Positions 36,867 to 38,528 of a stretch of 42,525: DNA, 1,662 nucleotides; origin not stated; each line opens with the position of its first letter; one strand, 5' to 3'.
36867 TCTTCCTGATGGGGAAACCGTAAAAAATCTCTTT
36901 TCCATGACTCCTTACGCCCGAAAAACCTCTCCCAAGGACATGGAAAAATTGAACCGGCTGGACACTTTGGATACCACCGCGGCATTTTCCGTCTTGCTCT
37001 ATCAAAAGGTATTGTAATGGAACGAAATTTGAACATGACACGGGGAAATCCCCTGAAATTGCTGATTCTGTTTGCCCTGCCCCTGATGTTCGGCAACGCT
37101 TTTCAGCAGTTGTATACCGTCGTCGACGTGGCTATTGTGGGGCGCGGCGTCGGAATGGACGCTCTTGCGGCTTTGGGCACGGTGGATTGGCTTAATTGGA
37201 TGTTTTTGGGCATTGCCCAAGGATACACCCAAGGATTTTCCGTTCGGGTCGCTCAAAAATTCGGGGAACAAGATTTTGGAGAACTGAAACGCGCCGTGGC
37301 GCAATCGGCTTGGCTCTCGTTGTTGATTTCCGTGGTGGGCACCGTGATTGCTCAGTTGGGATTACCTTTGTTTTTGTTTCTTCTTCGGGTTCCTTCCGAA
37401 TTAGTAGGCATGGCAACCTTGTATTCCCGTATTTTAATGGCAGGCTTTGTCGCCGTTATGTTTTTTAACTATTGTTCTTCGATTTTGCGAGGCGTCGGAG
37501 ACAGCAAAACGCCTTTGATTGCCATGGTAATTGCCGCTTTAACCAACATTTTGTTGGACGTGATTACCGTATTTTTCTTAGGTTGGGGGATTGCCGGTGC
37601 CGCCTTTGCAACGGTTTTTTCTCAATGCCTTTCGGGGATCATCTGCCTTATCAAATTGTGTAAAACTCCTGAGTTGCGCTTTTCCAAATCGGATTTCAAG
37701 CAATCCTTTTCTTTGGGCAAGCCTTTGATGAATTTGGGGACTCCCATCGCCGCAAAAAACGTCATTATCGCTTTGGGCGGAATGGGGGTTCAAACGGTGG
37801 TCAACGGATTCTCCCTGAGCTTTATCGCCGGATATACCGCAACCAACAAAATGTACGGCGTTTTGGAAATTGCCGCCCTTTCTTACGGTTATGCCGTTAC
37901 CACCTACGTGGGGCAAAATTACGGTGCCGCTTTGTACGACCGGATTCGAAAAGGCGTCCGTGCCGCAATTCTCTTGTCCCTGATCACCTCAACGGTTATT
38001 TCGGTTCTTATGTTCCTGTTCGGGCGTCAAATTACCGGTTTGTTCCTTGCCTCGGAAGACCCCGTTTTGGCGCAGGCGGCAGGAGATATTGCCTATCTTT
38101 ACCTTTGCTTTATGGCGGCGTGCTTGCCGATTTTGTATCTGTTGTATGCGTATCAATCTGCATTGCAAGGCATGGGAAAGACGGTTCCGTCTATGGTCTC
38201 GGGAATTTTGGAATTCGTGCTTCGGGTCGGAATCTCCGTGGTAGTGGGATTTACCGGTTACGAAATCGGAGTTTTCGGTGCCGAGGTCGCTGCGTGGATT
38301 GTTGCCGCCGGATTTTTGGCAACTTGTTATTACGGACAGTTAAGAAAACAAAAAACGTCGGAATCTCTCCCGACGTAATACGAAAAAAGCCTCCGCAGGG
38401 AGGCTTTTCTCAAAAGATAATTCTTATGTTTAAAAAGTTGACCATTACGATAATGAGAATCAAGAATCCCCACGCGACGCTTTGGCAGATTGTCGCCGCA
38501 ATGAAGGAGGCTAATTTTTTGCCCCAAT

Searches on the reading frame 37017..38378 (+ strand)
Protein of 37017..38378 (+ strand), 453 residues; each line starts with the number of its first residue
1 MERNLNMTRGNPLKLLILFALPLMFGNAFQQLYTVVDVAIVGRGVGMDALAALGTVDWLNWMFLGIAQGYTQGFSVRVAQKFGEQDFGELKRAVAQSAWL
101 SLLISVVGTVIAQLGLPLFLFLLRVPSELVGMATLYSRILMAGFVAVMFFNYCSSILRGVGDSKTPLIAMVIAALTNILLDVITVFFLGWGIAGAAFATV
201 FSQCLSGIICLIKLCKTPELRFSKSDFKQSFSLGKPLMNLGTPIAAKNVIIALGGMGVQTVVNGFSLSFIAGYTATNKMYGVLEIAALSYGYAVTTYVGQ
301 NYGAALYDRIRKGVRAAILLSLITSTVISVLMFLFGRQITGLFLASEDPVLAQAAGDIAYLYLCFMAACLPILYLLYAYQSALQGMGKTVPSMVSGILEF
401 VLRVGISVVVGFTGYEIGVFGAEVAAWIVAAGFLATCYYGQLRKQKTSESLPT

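Call 27: find_encoding_contigs(protein=window:37017-38378:+, flank=10000, max_places=10)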
Protein window:37017-38378:+ (453 aa): no gene with exactly this product is on record in the collection.
